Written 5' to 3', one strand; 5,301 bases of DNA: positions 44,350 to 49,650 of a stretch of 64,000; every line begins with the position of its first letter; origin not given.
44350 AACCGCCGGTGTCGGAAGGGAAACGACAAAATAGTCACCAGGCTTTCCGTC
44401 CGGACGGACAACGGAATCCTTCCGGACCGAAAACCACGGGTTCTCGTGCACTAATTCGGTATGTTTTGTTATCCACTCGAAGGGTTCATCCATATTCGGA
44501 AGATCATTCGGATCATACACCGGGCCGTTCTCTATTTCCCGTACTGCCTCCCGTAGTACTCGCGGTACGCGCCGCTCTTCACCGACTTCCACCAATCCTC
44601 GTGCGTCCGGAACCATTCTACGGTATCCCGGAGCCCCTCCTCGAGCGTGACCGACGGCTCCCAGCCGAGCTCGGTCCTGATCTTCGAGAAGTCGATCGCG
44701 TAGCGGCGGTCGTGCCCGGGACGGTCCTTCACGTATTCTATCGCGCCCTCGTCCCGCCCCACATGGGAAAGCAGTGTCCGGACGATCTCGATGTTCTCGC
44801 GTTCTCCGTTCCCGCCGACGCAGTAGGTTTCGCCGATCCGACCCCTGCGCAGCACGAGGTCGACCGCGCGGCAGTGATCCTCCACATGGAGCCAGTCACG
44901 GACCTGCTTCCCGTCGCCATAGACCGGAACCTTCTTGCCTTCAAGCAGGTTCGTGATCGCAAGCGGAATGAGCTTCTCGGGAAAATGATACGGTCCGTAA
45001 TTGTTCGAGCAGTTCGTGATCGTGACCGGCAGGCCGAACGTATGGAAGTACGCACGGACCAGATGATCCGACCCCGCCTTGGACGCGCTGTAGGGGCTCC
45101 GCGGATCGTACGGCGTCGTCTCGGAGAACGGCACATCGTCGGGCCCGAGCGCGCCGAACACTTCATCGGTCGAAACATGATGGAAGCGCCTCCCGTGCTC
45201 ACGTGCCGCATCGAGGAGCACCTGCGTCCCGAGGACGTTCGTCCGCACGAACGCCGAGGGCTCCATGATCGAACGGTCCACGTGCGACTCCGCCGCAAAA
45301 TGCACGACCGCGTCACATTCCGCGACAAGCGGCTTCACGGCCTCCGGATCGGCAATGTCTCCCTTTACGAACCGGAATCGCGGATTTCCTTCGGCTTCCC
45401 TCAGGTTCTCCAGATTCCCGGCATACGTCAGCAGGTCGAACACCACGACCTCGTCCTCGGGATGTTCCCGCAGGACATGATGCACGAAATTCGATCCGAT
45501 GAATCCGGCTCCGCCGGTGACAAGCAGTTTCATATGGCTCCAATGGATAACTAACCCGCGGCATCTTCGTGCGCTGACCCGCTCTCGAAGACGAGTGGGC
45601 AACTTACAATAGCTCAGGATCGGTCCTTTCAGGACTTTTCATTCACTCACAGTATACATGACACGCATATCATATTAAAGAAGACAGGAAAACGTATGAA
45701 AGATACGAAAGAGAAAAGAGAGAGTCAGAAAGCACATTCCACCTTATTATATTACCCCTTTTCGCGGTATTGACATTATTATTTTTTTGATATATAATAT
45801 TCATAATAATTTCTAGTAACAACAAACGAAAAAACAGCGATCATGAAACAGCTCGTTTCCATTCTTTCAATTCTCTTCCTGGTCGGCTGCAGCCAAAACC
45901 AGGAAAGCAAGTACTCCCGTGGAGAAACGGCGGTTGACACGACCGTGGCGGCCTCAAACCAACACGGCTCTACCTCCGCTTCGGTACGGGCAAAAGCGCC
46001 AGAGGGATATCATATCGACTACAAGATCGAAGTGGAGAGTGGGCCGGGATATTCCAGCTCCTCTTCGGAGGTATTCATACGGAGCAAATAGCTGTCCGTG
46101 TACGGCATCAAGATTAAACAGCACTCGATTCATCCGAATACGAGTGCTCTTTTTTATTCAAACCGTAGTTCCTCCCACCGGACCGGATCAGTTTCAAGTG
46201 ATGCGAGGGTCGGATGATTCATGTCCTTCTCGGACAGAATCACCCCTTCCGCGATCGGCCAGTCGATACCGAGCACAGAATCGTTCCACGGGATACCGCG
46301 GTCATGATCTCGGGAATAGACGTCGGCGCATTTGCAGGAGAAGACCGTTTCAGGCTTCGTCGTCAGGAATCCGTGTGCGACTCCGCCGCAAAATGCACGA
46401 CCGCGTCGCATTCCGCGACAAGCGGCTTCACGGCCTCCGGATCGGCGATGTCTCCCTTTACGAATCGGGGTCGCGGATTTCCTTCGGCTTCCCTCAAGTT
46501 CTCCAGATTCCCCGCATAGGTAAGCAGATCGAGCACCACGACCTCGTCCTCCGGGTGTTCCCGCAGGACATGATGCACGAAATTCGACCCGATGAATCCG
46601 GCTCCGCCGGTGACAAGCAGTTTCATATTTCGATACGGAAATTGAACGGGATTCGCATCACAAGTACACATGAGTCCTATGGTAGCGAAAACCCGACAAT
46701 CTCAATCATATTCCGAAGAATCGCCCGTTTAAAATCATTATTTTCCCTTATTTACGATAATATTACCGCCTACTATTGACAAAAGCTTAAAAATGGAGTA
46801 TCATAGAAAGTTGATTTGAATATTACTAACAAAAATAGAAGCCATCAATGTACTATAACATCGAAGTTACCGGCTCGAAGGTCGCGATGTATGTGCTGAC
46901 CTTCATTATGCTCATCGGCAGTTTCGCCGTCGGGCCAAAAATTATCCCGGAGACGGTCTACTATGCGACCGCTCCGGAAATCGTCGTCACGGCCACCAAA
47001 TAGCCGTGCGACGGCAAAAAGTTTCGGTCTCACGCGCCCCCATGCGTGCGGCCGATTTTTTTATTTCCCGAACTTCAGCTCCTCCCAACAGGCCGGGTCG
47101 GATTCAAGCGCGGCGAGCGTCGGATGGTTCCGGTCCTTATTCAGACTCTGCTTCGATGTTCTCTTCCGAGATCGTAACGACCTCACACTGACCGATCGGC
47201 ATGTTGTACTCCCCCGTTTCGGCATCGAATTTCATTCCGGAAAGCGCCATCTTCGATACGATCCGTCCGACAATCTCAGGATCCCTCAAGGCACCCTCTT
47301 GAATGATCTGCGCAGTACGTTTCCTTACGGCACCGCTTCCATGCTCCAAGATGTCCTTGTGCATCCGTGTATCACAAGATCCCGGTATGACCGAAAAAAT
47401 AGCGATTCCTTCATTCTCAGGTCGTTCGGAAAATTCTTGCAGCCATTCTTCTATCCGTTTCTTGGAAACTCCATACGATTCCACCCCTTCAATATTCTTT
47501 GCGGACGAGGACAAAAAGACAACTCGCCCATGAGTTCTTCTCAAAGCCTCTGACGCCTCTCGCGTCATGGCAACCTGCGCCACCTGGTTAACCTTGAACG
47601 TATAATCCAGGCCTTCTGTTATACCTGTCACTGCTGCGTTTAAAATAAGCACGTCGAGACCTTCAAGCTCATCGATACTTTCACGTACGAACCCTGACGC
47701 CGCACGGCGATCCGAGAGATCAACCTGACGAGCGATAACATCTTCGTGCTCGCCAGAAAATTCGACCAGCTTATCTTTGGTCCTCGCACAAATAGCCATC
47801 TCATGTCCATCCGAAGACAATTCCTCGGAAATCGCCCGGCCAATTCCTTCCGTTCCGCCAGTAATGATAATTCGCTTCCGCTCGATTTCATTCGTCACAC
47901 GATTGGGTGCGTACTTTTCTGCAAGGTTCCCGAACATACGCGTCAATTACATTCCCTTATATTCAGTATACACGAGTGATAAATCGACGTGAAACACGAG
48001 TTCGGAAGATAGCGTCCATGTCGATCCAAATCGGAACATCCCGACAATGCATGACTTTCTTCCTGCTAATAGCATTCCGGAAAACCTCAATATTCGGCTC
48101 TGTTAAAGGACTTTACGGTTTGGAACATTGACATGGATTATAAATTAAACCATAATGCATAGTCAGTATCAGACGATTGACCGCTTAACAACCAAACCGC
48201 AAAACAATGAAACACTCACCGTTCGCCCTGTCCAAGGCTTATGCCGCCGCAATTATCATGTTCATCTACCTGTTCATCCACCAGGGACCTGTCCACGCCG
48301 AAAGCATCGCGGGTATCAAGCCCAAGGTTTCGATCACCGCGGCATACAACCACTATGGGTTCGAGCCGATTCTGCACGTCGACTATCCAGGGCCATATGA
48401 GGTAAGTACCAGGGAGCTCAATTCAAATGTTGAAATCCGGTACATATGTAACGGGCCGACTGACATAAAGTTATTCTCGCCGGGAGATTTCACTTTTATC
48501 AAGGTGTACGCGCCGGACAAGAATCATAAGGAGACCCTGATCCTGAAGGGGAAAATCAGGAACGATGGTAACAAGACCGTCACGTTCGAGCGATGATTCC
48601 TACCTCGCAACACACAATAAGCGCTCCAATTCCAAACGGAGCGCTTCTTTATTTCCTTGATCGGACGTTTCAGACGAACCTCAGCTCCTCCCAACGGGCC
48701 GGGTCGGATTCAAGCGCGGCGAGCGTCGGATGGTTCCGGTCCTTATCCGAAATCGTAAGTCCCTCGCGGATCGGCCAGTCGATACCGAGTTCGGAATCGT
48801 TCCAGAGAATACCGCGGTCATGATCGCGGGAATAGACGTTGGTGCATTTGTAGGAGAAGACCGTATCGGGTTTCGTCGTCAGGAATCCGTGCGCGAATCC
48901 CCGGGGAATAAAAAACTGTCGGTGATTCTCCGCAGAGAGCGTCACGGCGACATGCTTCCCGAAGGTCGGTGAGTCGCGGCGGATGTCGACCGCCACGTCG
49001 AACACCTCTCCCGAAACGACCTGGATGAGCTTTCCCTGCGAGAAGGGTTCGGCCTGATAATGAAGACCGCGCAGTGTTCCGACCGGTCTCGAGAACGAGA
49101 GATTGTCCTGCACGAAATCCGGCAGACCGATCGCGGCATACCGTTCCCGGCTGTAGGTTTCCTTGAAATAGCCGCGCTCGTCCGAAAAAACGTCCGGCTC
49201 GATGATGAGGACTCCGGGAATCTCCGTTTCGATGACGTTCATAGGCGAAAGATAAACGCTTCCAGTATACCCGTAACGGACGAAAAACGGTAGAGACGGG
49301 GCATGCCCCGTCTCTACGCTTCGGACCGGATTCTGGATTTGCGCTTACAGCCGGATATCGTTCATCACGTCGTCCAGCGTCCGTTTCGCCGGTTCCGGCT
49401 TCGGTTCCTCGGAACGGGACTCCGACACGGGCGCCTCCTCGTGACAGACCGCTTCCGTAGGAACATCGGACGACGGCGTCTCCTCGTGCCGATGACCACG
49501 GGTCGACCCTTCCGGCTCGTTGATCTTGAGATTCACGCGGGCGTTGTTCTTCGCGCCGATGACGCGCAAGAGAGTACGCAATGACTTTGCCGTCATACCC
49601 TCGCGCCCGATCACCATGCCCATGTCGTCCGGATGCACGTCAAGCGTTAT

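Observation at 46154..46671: Out-of-frame rmlB'-'rmlC chimeric pseudogene joined at a 9-10 bp microhomology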

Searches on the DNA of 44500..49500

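Call 60: search_rna_families(source=window, start=44500, end=49500, threshold=evalue, max_evalue=1)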
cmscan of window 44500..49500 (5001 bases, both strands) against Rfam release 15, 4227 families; matches with E-value up to 1: 1.
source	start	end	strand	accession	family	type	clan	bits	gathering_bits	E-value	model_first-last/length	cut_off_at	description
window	45687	45814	+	RF01577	RNase_P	Gene; ribozyme;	CL00002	24.4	100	0.74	45-172/626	no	Plasmodium RNase_P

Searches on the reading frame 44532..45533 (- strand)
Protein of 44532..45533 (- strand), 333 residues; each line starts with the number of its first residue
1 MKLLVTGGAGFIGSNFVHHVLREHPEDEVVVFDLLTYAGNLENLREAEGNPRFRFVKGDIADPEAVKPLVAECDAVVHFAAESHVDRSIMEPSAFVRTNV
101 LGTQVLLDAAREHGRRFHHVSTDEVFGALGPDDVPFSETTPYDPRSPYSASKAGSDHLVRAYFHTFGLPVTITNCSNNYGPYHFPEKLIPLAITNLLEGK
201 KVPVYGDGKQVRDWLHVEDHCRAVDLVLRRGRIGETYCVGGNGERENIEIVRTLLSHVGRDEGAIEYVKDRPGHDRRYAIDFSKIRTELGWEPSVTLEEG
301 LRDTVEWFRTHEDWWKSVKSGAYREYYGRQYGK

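Call 4: search_protein_families(library=pfam, proteins=[window:44532-45533:-], max_evalue=0.01)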
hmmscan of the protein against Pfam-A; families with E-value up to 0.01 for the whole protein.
window:44532-45533:- (333 aa): 9 families
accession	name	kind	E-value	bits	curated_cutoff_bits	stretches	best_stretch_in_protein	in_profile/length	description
PF16363.11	GDP_Man_Dehyd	-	5.3e-92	309.2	27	1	4-304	1-332/332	GDP-mannose 4,6 dehydratase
PF01370.27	Epimerase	-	4.1e-69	233.1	20.9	1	4-240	2-240/240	NAD dependent epimerase/dehydratase family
PF01073.25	3Beta_HSD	-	2.6e-19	69.8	22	1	4-219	1-220/280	3-beta hydroxysteroid dehydrogenase/isomerase family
PF04321.23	RmlD_sub_bind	-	1.4e-17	64.2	27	1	1-164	1-141/287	RmlD substrate binding domain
PF07993.18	NAD_binding_4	-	4.9e-17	62.4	20.1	1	5-177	1-206/258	Male sterility protein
PF02719.21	Polysacc_synt_2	-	1.2e-15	58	20.2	1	3-124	1-130/293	Polysaccharide biosynthesis protein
PF13460.12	NAD_binding_10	-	3e-08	34.2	27.2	1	7-161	1-133/184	NAD(P)H-binding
PF03435.24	Sacchrp_dh_NADP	-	6.9e-07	30.1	25.1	1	8-105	5-100/129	Saccharopine dehydrogenase NADP binding domain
PF00106.31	adh_short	-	6.3e-05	23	26.6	0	4-74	4-72/195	short chain dehydrogenase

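Call 7: find_encoding_contigs(protein=window:44532-45533:-, flank=10000, max_places=10)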
Protein window:44532-45533:- (333 aa): 1 contig read that carries it; 1 place shown.
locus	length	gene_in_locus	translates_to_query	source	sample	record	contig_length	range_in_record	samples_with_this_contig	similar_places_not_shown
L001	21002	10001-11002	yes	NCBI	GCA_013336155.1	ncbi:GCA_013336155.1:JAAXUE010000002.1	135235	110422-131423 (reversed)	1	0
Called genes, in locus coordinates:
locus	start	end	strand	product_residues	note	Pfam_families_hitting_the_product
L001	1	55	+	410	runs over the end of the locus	PF05496:RuvB_N, PF13191:AAA_16 (faint), PF20720:nSTAND3 (faint), PF00004:AAA, PF07728:AAA_5 (weak), PF16193:AAA_assoc_2, PF12002:MgsA_C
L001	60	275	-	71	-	-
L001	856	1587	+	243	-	PF08713:DNA_alkylation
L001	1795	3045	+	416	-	PF00291:PALP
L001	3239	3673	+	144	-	PF02381:MraZ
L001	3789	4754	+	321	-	PF01795:Methyltransf_5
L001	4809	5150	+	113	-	-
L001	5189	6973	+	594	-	PF03717:PBP_dimer, PF00905:Transpeptidase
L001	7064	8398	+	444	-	PF08245:Mur_ligase_M, PF02875:Mur_ligase_C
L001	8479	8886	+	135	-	PF13083:KH_KhpA-B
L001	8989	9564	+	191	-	PF00908:dTDP_sugar_isom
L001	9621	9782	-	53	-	-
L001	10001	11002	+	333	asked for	PF01073:3Beta_HSD, PF01370:Epimerase, PF02719:Polysacc_synt_2, PF03435:Sacchrp_dh_NADP (weak), PF04321:RmlD_sub_bind, PF07993:NAD_binding_4, PF13460:NAD_binding_10, PF16363:GDP_Man_Dehyd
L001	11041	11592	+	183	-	PF28549:NDPSase_N, PF00293:NUDIX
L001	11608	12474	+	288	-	PF01370:Epimerase, PF04321:RmlD_sub_bind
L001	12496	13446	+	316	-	PF03741:TerC (weak), PF04332:DUF475, PF03741:TerC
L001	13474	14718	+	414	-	PF00464:SHMT, PF00155:Aminotran_1_2, PF01212:Beta_elim_lyase (weak)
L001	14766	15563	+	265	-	PF00483:NTP_transferase, PF12804:NTP_transf_3 (weak)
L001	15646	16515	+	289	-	PF00483:NTP_transferase, PF12804:NTP_transf_3 (faint)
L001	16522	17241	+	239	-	-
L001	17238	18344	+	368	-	PF13439:Glyco_transf_4, PF00534:Glycos_transf_1, PF13692:Glyco_trans_1_4, PF20706:GT4-conflict, PF13524:Glyco_trans_1_2 (weak)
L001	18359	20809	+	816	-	PF13196:DUF4012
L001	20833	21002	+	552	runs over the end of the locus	PF03023:MurJ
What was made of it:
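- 44532..45533 (-): Intact rmlB (333 aa). Protein identical to that of L001 (call 7).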

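Call 13: find_related_loci(query=window:44532-45533:-, collection=genome_contigs, flank=6000)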
Query window:44532-45533:- (333 aa) in genome_contigs; peptide patterns used: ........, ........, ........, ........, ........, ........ (x = any residue, [..] = any of these).
600 stretches matched a pattern (row limit reached: there are more); 593 encode a relative of the query (tblastn E <= 1e-3); the best 80 are kept; 80 distinct loci.
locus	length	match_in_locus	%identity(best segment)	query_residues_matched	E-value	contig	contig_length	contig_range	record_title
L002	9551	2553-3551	79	1-333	0e+0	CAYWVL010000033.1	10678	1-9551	MAG TPA_asm: uncultured Bdellovibrionales bacterium isolate SRP170004_co1_593 genome assembly, contig: NODE_10049_length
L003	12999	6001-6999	74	1-333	2e-174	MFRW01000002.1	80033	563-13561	MAG: Candidatus Moranbacteria bacterium RIFCSPHIGHO2_01_FULL_55_24 rifcsphigho2_01_scaffold_371, whole genome shotgun se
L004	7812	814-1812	73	1-333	8e-173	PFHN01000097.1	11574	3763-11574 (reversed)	MAG: Candidatus Moranbacteria bacterium CG_4_8_14_3_um_filter_41_13 CG_4_8_14_3_um_filter_scaffold_2335_c, whole genome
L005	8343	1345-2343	73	1-333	2e-171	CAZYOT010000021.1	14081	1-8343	MAG TPA_asm: uncultured Bdellovibrionales bacterium isolate SRP278252_co2_135 genome assembly, contig: NODE_8999_length_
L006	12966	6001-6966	73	1-321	4e-167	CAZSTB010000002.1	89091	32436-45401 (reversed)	MAG TPA_asm: uncultured Bdellovibrionales bacterium isolate SRP011637_co1_57 genome assembly, contig: NODE_33_length_890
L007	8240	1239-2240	69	1-333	5e-166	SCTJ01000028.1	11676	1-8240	MAG: Patescibacteria group bacterium isolate FW300_bin.57 FW300_bin.57-45117, whole genome shotgun sequence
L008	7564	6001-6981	71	1-325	4e-161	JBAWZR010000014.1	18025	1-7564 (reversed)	MAG: Candidatus Moraniibacteriota bacterium isolate ELA120 MAG120_14, whole genome shotgun sequence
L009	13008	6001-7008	70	1-333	6e-156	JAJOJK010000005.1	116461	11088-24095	MAG: Candidatus Woesebacteria bacterium isolate S5C87 S5CNODE_21_length_116461_cov_5.286485, whole genome shotgun sequen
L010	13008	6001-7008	67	1-333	7e-152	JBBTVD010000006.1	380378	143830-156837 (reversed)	MAG: Patescibacteria group bacterium isolate H14-bin010_1 H14_bin010_1_000000000006, whole genome shotgun sequence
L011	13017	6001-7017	65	1-333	7e-149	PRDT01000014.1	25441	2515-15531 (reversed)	MAG: Candidatus Levyibacteriota bacterium isolate Amazon FNV 2010 10 14 contig_65_143232882length25441multi3in0, whole g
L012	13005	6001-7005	63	1-332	4e-148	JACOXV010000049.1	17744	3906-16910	MAG: Candidatus Levyibacteriota bacterium isolate NC_groundwater_162_Ag_S-0.1um_38_10 S4_GD2017_2_S1_scaffold_2002, whol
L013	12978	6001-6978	65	1-323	3e-147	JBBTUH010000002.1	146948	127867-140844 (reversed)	MAG: Patescibacteria group bacterium isolate H41-bin250_1 H41_bin250_1_000000000002, whole genome shotgun sequence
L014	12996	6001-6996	60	1-332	2e-146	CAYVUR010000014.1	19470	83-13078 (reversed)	MAG TPA_asm: uncultured Gammaproteobacteria bacterium isolate binchicken_co135_29 genome assembly, contig: NODE_4553_len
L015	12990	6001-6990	62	1-330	3e-146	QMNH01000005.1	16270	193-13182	MAG: Candidatus Falkowbacteria bacterium isolate B7_G4 B7_Guay4_scaffold_02553, whole genome shotgun sequence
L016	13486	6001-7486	63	1-333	6e-145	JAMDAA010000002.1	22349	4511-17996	MAG: Patescibacteria group bacterium isolate FK_Sedi_B_Bin.274 NODE_7798_length_22349_cov_15.9955, whole genome shotgun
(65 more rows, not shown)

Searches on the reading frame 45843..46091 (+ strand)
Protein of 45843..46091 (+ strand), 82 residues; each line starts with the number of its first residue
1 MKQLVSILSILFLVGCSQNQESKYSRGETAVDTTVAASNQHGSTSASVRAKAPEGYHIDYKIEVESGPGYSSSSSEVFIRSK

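Call 4: search_protein_families(library=pfam, proteins=[window:45843-46091:+], max_evalue=0.01)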
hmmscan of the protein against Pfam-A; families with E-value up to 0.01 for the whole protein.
window:45843-46091:+ (82 aa): 0 families

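Call 24: find_encoding_contigs(protein=window:45843-46091:+, flank=5000, max_places=10)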
Protein window:45843-46091:+ (82 aa): no gene with exactly this product is on record in the collection.

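Call 35: find_homologous_proteins(query=window:45843-46091:+, max_evalue=0.01)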
Query window:45843-46091:+ (82 aa): 5 proteins with E <= 0.01 among 5 candidates.
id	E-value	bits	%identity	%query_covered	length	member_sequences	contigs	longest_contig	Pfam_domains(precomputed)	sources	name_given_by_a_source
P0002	1.9e-44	166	100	100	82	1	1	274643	-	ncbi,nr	ncbi:MAG: hypothetical protein HGB18_01225 [Candidatus Moranbacteria bacterium]|nr:hypothetical prot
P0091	4.4e-33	130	79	100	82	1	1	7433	-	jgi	-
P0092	1.0e-30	122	74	85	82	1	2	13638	-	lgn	-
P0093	2.6e-25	105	66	100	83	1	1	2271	-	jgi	jgi:uncharacterized protein YcfL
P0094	3.9e-24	102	62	94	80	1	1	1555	-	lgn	-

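Call 36: find_encoding_contigs(protein=P0091, flank=6000, max_places=4)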
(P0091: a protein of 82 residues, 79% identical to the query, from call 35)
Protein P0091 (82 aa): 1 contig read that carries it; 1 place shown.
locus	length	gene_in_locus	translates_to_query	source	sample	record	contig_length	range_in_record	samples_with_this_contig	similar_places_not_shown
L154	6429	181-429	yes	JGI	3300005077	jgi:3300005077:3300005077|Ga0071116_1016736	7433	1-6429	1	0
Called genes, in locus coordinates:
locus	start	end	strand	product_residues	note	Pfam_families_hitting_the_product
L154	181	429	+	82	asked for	-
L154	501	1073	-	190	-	PF00908:dTDP_sugar_isom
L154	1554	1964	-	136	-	PF13083:KH_KhpA-B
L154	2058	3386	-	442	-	PF08245:Mur_ligase_M, PF02875:Mur_ligase_C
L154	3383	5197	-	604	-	PF03717:PBP_dimer, PF00905:Transpeptidase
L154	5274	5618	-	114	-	-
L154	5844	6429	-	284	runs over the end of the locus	PF01795:Methyltransf_5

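Call 37: find_encoding_contigs(protein=P0092, flank=6000, max_places=4)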
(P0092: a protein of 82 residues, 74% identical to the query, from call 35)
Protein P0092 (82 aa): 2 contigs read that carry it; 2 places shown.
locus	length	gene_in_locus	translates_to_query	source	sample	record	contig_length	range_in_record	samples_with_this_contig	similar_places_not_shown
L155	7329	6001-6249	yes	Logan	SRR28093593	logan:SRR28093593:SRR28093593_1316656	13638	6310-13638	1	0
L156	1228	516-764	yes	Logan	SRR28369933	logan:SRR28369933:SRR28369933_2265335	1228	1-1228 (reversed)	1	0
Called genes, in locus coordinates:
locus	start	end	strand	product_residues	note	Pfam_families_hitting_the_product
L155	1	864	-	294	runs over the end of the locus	PF00483:NTP_transferase, PF12804:NTP_transf_3 (faint)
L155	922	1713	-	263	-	PF00483:NTP_transferase, PF12804:NTP_transf_3 (weak)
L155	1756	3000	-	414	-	PF00464:SHMT, PF00266:Aminotran_5 (weak), PF00155:Aminotran_1_2, PF01212:Beta_elim_lyase (weak)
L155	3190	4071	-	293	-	PF01370:Epimerase, PF04321:RmlD_sub_bind, PF16363:GDP_Man_Dehyd (weak)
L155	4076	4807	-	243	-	-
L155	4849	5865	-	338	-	PF01073:3Beta_HSD, PF01370:Epimerase, PF02719:Polysacc_synt_2, PF03435:Sacchrp_dh_NADP (weak), PF04321:RmlD_sub_bind, PF16363:GDP_Man_Dehyd, PF07993:NAD_binding_4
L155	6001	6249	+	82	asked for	-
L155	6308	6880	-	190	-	PF00908:dTDP_sugar_isom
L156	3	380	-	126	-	?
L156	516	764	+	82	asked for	-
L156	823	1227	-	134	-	?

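Call 48: search_protein_families(library=pfam, proteins=[window:45843-46091:+, P0093], max_evalue=5)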
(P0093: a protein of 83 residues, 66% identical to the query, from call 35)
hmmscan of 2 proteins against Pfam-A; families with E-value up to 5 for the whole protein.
window:45843-46091:+ (82 aa): 2 families
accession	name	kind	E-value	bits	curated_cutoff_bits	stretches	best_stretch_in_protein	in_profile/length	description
PF15621.11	PROL5-SMR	-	0.025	15.3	25.3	1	1-43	1-44/115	Proline-rich submaxillary gland androgen-regulated family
PF05738.19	Cna_B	-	0.18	12.7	22.3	1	29-74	31-77/87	Cna protein B-type domain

P0093 (83 aa): 1 family
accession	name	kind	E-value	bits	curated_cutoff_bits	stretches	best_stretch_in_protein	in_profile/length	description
PF24052.1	Phage_lipoprotein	-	0.27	11.7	27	1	4-23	7-27/80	Phage lipoprotein family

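Call 49: search_protein_families(library=ncbifam, proteins=[window:45843-46091:+], max_evalue=0.1)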
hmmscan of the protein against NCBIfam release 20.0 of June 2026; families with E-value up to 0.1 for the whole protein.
window:45843-46091:+ (82 aa): 4 families
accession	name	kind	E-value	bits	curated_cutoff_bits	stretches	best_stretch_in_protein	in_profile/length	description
NF040528.1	SP_0198_lipo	equivalog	0.00094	19.1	100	1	3-50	6-54/144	SP_0198 family lipoprotein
NF041193.1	lipo_SP0191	subfamily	0.014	15.4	75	1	4-40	6-43/190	SP0191 family lipoprotein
NF041428.1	TrsH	subfamily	0.039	14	150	1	1-34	1-36/149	TrsH/TraH family protein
TIGR02722.1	lp_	equivalog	0.046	13.7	110.55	1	4-42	5-42/189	penicillin-binding protein activator LpoB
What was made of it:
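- Tried and rejected: No Pfam or NCBIfam match was found beyond the signal-peptide and lipobox regions (calls 4, 48, 49).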
